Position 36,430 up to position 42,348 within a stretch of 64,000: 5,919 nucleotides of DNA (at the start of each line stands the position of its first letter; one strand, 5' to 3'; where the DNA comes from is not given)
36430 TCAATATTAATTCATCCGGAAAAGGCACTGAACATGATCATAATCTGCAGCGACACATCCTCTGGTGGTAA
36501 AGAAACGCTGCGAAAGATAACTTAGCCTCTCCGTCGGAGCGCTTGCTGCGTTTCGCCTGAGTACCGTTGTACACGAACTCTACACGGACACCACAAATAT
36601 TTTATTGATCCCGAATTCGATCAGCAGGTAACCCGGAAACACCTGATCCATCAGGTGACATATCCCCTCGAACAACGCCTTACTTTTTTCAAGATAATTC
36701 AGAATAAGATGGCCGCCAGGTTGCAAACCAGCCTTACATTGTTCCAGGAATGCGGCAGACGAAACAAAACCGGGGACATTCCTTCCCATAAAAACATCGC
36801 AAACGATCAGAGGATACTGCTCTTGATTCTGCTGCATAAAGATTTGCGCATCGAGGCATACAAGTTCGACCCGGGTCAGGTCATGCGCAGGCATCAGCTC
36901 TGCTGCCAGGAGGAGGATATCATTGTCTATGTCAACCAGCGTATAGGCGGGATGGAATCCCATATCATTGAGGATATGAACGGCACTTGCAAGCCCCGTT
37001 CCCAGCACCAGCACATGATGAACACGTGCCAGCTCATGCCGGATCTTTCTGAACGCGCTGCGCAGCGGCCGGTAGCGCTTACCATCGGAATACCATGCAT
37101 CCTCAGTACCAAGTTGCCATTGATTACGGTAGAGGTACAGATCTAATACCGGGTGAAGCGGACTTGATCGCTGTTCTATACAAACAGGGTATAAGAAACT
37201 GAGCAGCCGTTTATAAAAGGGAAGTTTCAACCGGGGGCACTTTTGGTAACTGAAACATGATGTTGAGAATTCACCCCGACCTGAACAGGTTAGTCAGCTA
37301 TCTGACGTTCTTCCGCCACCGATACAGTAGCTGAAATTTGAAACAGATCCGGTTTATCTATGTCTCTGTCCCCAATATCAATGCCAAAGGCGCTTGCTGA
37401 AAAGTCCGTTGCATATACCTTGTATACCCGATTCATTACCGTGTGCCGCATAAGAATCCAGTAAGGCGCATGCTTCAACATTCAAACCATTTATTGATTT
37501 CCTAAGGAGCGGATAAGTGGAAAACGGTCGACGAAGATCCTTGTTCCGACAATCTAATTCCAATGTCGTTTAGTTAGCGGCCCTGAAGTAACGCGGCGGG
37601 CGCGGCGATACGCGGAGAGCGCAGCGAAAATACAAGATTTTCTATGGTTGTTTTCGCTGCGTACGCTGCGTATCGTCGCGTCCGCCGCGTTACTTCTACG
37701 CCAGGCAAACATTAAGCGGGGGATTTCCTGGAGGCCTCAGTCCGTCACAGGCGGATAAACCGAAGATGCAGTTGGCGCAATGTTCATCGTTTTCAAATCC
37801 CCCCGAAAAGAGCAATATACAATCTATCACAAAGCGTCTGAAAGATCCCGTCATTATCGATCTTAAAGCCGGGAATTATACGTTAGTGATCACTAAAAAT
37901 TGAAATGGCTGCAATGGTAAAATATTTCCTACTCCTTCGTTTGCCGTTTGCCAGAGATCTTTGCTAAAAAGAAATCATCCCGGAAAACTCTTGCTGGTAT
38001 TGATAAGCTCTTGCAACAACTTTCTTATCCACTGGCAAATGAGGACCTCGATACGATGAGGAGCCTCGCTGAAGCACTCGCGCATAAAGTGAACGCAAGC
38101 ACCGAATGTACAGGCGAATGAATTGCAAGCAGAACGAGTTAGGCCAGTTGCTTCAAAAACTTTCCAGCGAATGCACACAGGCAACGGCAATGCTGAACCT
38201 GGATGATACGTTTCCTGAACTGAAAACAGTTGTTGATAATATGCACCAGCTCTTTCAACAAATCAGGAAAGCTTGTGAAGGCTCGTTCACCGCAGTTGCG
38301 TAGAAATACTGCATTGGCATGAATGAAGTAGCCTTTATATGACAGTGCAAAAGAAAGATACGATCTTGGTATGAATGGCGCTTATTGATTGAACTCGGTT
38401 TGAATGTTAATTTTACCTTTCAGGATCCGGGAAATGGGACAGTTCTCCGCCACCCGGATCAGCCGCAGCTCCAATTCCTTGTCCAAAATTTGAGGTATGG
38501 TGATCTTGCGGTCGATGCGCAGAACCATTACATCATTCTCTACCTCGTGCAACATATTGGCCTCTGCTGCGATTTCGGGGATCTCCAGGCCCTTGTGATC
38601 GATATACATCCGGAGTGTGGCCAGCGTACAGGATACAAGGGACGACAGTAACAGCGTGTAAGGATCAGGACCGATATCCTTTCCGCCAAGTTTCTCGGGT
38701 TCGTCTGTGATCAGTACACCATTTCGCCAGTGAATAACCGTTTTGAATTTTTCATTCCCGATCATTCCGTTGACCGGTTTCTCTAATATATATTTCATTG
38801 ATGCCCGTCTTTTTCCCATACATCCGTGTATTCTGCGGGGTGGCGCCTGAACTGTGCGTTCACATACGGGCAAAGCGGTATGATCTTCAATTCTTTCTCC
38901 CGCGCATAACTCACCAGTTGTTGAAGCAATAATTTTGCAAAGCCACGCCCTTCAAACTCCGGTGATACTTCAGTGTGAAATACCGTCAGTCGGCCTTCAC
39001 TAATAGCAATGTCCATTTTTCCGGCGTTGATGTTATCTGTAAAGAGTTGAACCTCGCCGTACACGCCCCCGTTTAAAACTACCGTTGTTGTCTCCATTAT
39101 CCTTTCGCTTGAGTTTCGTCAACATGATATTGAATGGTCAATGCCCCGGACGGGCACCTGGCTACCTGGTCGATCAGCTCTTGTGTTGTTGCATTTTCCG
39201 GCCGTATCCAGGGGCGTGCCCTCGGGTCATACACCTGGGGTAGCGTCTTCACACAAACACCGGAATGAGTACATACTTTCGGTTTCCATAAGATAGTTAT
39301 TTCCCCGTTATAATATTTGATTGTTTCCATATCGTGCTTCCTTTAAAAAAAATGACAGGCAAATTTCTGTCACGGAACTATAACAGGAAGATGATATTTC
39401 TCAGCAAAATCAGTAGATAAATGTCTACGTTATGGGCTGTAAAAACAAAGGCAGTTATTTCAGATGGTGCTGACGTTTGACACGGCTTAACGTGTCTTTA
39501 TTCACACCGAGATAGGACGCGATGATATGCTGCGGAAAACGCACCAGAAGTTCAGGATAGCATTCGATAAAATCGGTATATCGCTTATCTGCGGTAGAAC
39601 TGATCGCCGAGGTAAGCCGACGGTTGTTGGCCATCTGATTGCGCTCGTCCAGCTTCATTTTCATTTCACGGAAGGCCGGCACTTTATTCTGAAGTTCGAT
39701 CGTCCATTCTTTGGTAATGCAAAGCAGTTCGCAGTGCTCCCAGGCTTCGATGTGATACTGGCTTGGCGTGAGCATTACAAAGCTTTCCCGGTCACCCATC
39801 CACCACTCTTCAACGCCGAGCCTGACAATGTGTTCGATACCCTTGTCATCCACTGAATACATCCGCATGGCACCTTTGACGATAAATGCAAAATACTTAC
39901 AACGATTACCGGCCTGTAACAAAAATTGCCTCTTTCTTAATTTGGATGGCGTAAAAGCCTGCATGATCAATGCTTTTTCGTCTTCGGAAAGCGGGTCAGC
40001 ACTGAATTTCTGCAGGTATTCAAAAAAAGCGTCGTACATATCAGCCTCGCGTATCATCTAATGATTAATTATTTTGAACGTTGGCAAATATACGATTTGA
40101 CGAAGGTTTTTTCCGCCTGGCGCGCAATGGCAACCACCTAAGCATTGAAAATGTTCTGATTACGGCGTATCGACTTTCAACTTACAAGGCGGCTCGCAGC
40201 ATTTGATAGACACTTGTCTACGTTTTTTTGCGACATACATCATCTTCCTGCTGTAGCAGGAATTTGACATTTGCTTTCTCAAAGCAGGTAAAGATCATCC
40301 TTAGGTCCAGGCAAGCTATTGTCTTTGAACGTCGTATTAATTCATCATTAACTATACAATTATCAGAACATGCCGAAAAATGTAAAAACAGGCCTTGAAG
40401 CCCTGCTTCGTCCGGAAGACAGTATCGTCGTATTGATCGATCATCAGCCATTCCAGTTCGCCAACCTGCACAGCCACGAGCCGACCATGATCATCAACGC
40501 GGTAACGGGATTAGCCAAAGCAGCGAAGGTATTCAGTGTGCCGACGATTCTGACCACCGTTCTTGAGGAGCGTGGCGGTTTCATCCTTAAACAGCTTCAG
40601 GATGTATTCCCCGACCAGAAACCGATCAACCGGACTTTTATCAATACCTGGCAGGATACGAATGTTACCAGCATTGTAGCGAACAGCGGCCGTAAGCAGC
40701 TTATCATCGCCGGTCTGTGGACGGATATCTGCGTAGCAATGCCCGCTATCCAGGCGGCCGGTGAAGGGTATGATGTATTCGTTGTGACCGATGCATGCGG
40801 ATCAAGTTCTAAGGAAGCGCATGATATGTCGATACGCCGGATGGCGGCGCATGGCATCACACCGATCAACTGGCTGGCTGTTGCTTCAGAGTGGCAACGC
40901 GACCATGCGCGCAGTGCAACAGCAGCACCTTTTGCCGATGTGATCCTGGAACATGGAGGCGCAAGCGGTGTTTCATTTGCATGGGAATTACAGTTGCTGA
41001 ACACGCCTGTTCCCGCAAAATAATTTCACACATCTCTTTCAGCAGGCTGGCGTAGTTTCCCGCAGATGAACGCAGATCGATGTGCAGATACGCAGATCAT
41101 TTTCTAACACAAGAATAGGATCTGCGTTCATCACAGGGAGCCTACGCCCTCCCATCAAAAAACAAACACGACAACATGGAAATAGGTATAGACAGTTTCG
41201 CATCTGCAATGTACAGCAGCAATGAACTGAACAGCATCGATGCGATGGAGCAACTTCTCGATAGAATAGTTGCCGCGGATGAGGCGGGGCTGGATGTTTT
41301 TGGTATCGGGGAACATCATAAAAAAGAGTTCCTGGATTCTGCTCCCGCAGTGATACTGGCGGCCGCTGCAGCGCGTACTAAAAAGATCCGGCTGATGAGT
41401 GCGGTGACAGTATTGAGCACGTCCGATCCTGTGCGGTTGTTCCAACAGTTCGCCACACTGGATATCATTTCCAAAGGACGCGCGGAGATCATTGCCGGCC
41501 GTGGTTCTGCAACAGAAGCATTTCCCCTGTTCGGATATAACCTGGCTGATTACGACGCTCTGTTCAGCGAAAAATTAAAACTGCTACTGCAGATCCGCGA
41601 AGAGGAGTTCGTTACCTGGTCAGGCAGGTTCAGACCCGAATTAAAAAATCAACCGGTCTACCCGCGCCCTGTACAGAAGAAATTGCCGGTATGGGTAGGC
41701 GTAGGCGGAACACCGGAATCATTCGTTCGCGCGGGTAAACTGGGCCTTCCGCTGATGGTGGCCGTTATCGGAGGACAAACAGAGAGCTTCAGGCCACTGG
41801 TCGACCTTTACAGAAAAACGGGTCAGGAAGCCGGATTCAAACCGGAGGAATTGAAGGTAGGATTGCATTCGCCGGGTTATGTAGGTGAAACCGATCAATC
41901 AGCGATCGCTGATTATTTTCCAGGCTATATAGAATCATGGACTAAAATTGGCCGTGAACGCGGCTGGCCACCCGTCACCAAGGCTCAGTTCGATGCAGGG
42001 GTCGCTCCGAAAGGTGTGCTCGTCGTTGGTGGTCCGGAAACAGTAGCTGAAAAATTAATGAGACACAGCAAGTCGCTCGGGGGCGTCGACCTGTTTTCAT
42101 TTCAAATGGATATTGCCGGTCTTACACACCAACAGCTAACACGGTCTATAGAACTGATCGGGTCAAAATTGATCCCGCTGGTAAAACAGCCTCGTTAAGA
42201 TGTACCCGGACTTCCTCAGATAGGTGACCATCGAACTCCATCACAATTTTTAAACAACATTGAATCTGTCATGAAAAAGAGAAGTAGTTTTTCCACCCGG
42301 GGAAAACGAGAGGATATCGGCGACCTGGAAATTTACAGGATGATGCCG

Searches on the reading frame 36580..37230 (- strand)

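Call 38: search_protein_families(library=pfam, proteins=[window:36580-37230:-], max_evalue=0.0001)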
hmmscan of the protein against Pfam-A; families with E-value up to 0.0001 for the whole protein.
window:36580-37230:- (216 aa): 2 families
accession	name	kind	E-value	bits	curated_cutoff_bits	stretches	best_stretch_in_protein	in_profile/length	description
PF13847.12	Methyltransf_31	-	9.8e-06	25.8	27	1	72-195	6-127/145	Methyltransferase domain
PF01564.23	Spermine_synth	-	1.1e-05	25.5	22.9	1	70-199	19-154/186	Spermine/spermidine synthase domain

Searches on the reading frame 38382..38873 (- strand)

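Call 38: search_protein_families(library=pfam, proteins=[window:38382-38873:-], max_evalue=0.0001)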
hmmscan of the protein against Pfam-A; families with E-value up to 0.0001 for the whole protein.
window:38382-38873:- (163 aa): 1 family
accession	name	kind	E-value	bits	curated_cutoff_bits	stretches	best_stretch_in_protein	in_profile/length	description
PF02566.24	OsmC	-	4.2e-14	53.2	27.5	1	64-160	1-100/100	OsmC-like protein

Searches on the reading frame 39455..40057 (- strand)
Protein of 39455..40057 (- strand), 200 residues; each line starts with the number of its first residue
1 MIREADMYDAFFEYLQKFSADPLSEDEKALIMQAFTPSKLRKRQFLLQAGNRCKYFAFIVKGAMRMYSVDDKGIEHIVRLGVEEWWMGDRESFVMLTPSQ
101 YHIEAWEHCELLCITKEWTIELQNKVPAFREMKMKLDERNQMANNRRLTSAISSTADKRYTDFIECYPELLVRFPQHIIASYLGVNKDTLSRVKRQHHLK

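Call 38: search_protein_families(library=pfam, proteins=[window:39455-40057:-], max_evalue=0.0001)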
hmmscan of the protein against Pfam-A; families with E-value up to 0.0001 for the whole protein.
window:39455-40057:- (200 aa): 1 family
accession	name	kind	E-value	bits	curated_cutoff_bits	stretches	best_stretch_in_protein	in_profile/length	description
PF00027.35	cNMP_binding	-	6.6e-10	39.3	27.5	1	39-117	3-80/89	Cyclic nucleotide-binding domain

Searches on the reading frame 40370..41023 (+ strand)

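Call 10: search_protein_families(library=ncbifam, proteins=[window:40370-41023:+], max_evalue=0.001)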
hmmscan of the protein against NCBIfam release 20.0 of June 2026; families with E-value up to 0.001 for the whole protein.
window:40370-41023:+ (217 aa): 4 families
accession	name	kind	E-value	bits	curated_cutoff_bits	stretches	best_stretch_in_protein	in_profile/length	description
NF041461.1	C_hydro_YcaC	equivalog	3.2e-43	147.6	310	1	15-181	7-175/201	isochorismate family cysteine hydrolase YcaC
NF050097.1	BiurAmidohydBiuH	equivalog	6e-08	32.4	370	1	84-159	127-202/221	biuret amidohydrolase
NF008623.0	PRK11609.1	equivalog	2.6e-06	27.4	174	1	95-164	130-201/213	bifunctional nicotinamidase/pyrazinamidase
NF008517.0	PRK11440.1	equivalog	2.4e-05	24.4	195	1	103-158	116-171/188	hydrolase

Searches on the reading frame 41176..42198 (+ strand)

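Call 38: search_protein_families(library=pfam, proteins=[window:41176-42198:+], max_evalue=0.0001)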
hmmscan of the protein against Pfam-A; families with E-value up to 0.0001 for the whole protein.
window:41176-42198:+ (340 aa): 1 family
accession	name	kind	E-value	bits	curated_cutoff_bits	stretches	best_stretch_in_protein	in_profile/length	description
PF00296.26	Bac_luciferase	-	4.4e-56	191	27.9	1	15-299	17-308/314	Luciferase-like monooxygenase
